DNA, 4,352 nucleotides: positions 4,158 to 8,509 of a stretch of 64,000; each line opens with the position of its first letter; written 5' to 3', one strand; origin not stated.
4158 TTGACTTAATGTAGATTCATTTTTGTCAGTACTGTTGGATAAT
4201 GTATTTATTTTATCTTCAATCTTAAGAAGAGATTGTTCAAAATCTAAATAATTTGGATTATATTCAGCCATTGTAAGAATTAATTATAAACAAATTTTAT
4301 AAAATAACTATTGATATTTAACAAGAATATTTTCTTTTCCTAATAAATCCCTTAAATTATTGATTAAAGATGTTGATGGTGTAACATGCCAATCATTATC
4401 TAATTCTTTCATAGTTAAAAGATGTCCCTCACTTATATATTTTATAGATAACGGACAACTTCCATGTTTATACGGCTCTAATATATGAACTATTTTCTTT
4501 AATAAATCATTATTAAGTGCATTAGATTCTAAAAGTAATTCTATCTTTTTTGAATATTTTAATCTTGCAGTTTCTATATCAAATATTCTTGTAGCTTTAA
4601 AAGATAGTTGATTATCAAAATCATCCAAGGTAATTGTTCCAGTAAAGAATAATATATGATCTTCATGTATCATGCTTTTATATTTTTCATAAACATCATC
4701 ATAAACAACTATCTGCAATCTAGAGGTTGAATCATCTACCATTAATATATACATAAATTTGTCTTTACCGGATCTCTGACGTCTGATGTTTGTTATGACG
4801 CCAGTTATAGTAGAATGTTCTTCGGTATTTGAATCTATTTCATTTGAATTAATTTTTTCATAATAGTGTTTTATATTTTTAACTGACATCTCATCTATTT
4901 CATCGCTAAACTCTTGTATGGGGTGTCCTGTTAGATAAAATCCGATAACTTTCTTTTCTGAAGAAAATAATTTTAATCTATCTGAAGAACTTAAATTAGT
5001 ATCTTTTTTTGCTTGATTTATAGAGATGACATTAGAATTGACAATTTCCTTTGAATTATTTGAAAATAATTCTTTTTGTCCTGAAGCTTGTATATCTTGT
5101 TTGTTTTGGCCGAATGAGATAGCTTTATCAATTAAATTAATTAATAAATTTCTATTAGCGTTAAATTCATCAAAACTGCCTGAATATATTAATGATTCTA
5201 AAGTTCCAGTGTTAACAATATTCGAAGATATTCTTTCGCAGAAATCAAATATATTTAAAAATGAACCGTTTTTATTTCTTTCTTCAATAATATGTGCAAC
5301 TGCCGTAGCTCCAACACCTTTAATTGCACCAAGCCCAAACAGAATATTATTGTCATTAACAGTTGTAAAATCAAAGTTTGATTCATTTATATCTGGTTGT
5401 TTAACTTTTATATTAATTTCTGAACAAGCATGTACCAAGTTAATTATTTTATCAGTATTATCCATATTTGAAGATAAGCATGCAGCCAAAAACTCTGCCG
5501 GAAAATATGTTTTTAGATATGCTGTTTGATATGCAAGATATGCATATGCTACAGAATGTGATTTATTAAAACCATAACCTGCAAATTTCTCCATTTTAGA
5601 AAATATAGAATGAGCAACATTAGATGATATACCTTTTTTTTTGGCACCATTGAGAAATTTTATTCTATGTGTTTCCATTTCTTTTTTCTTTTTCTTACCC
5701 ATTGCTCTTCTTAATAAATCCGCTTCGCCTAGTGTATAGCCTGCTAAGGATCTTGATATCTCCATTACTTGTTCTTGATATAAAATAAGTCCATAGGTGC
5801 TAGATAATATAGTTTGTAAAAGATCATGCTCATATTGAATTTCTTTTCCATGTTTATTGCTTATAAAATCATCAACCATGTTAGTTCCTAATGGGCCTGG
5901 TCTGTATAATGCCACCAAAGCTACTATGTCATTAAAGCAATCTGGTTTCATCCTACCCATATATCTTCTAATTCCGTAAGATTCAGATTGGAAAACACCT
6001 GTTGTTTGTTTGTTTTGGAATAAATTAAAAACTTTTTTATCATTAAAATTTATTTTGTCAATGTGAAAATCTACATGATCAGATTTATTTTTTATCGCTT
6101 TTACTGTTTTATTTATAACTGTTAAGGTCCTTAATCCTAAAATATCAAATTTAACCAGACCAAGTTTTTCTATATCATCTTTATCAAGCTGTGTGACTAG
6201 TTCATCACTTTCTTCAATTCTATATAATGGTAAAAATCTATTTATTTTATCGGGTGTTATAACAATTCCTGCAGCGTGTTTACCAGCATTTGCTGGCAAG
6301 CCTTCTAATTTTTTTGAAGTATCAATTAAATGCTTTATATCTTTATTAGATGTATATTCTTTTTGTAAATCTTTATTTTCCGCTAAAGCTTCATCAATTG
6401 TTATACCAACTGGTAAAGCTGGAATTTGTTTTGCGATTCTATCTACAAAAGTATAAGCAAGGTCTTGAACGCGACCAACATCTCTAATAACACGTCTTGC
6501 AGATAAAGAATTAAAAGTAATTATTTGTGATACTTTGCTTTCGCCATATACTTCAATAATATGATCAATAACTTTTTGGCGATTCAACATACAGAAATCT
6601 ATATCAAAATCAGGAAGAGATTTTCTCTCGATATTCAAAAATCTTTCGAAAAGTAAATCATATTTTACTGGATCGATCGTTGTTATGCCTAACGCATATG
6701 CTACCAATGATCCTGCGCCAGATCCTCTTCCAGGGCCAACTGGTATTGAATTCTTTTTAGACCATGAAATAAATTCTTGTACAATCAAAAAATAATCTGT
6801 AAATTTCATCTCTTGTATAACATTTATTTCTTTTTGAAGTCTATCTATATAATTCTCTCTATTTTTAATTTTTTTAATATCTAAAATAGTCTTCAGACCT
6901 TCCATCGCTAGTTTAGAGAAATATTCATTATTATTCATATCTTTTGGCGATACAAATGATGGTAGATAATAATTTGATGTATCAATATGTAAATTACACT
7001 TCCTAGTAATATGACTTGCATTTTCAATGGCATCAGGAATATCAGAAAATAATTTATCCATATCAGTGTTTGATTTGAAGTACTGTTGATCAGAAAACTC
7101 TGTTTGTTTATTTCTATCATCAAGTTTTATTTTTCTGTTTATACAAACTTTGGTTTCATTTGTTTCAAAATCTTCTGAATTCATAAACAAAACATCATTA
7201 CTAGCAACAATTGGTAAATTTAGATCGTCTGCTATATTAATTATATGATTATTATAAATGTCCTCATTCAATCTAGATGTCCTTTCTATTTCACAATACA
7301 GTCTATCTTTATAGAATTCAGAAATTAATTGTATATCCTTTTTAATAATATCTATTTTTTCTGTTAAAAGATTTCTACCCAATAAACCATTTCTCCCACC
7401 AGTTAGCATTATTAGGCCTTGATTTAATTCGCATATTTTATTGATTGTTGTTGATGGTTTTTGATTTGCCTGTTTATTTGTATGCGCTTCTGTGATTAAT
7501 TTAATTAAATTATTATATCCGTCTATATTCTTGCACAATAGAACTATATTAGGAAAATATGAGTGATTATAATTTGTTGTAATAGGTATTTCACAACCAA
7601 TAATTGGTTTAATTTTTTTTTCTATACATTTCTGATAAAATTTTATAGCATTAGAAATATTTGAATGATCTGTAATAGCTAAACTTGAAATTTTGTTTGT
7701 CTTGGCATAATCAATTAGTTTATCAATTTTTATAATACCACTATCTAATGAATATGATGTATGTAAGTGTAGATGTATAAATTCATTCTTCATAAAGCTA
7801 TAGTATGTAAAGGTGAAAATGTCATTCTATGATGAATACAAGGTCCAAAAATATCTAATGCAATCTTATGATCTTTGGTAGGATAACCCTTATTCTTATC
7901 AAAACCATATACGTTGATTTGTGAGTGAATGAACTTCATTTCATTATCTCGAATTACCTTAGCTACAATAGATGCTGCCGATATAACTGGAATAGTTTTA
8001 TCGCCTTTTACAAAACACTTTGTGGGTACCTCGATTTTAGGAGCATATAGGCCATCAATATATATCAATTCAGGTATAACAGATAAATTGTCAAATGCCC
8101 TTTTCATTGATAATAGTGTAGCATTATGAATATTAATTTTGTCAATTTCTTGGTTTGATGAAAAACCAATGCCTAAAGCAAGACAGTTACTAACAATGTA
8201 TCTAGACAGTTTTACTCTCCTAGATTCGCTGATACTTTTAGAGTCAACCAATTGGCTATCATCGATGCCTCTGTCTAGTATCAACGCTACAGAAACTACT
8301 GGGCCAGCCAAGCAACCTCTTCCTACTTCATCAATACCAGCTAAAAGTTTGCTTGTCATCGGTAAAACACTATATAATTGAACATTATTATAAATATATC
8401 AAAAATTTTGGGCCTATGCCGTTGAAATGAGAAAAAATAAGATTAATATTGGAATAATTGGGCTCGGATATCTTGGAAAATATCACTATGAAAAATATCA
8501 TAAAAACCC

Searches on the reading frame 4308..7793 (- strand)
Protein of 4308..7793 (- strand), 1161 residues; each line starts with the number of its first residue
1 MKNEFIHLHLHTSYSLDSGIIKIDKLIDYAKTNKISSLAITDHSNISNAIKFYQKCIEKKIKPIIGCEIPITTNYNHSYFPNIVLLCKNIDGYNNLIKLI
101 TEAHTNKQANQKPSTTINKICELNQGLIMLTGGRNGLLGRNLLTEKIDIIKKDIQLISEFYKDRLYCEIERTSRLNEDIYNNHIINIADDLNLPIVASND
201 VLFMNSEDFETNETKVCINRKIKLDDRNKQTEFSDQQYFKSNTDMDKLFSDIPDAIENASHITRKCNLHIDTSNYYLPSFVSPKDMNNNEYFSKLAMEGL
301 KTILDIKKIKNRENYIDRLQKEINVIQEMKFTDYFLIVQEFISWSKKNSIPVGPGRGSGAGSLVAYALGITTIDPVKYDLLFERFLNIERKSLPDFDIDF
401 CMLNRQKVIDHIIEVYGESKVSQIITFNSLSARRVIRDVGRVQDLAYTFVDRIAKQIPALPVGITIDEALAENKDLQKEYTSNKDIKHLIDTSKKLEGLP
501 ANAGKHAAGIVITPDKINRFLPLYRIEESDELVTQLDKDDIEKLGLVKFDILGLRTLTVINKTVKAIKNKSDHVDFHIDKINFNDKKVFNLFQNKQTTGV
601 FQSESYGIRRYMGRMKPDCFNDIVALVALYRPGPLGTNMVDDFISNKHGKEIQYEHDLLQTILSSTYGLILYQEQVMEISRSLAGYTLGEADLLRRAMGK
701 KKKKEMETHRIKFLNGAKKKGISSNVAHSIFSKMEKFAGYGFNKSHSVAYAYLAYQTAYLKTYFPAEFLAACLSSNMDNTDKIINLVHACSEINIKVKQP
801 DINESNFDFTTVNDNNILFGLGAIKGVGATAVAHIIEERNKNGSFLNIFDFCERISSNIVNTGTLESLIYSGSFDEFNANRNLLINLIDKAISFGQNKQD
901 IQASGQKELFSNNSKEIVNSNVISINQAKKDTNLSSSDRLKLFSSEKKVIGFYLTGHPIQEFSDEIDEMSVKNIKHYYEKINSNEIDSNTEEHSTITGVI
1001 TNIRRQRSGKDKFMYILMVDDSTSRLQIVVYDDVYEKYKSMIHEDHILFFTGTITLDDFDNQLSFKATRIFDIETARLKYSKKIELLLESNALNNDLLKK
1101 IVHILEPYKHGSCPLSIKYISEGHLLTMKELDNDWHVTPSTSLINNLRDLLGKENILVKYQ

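Call 3: search_protein_families(library=pfam, proteins=[window:4308-7793:-])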
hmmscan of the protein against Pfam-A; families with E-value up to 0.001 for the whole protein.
window:4308-7793:- (1161 aa): 6 families
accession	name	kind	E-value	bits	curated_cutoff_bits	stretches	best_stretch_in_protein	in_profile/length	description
PF07733.18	DNA_pol3_alpha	-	2.1e-96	323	23.9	1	290-553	1-260/260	Bacterial DNA polymerase III alpha NTPase domain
PF17657.6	DNA_pol3_finger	-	1.1e-62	210.7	22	1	556-721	1-166/166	Bacterial DNA polymerase III alpha subunit finger domain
PF02811.25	PHP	-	3.6e-36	125.4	26.4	1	7-171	1-163/164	PHP domain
PF14579.12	HHH_6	-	5.3e-29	100.7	25.6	1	794-882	1-88/90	Helix-hairpin-helix motif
PF20914.2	DNA_pol_IIIA_C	-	6.2e-09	36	22.5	1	1103-1152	4-52/52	DNA polymerase III subunit alpha, C-terminal domain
PF01336.31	tRNA_anti-codon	-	2.5e-07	31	27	1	995-1071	2-73/75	OB-fold nucleic acid binding domain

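Call 4: search_protein_families(library=ncbifam, proteins=[window:4308-7793:-])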
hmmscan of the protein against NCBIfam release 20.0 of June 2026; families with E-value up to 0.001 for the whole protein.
window:4308-7793:- (1161 aa): 16 families
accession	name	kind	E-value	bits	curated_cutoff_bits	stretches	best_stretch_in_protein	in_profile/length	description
NF004226.0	PRK05673.1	equivalog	0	1310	1002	1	2-1156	3-1143/1146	DNA polymerase III subunit alpha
NF005298.0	PRK06826.1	equivalog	0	1133.5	1260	1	2-1158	2-1150/1151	DNA polymerase III subunit alpha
TIGR00594.1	polc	superfamily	0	1132.4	434.35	1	5-1031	1-1022/1022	DNA polymerase III subunit alpha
NF005617.0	PRK07374.1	equivalog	6.8e-266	885.3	1653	1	4-1069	2-1078/1170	DNA polymerase III subunit alpha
NF005377.0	PRK06920.1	equivalog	2.6e-253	843.5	1806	1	4-1159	2-1107/1108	DNA polymerase III subunit alpha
NF005516.0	PRK07135.1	equivalog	4.9e-199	663.8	1084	1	3-1047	2-953/974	DNA polymerase III DnaE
NF005582.0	PRK07279.1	equivalog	4.1e-186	621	1279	1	5-1130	2-1010/1033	DNA polymerase III subunit alpha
NF004550.0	PRK05898.1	equivalog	4.1e-185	617.7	1182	2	193-1030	135-939/971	DNA polymerase III subunit alpha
NF004225.0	PRK05672.1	subfamily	5.2e-184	614.1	939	1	3-1074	4-1033/1047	error-prone DNA polymerase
NF007079.0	PRK09532.1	equivalog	1.7e-176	589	1525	1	5-747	3-781/876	DNA polymerase III subunit alpha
NF005616.0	PRK07373.1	equivalog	1.3e-72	244.7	646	1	728-1148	24-434/449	DNA polymerase III subunit alpha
NF001688.0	PRK00448.1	equivalog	6e-40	136.7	873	5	74-376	608-913/1445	PolC-type DNA polymerase III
TIGR01405.1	polC_Gram_pos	equivalog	2.2e-34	118.4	1043.45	3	73-376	373-678/1211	DNA polymerase III subunit alpha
NF004981.0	PRK06361.1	equivalog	5.6e-05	22.6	117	0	6-68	2-64/217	histidinol phosphate phosphatase domain-containing protein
NF047791.1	RNaseRnm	equivalog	0.00049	19.4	375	1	7-107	4-99/275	RNase RNM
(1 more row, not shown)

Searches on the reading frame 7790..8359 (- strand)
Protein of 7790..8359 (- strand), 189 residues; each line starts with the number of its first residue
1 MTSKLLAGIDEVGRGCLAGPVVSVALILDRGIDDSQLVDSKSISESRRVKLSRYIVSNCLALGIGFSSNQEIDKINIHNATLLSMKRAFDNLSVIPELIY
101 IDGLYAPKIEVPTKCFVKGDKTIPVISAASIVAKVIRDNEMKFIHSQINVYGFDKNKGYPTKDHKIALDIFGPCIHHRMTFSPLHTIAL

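Call 3: search_protein_families(library=pfam, proteins=[window:7790-8359:-])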
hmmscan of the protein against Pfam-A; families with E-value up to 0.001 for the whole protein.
window:7790-8359:- (189 aa): 1 family
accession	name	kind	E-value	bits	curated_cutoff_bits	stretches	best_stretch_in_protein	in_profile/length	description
PF01351.25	RNase_HII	-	3.6e-35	122.1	25.8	1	7-181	1-196/199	Ribonuclease HII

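Call 4: search_protein_families(library=ncbifam, proteins=[window:7790-8359:-])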
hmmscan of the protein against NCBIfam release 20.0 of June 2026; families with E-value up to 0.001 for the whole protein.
window:7790-8359:- (189 aa): 9 families
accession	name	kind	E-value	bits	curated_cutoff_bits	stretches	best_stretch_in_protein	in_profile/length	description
NF000595.1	PRK00015.1-3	equivalog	5.9e-62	209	167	1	5-185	3-185/188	ribonuclease HII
NF000596.1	PRK00015.1-4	equivalog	1.8e-61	207.3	251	1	5-186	1-182/186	ribonuclease HII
NF000594.1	PRK00015.1-1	equivalog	1.3e-59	201.9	243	1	4-186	69-250/251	ribonuclease HII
NF010537.0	PRK13925.1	equivalog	1.5e-51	174.9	252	1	3-183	9-194/200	ribonuclease HII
NF000598.1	PRK00015.2-2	equivalog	1.2e-43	149.1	273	1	6-182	22-201/203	ribonuclease HII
NF010538.0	PRK13926.1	equivalog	1e-41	143.5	285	1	5-186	23-203/213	ribonuclease HII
NF000600.1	PRK00015.2-4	equivalog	1.4e-38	132.6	364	1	6-182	30-208/212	ribonuclease HII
NF011119.0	PRK14550.1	equivalog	7.8e-24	84.8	350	1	7-182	3-186/204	ribonuclease HII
TIGR00729.1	TIGR00729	equivalog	8.3e-18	65.2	123.3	1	7-160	2-172/207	ribonuclease HII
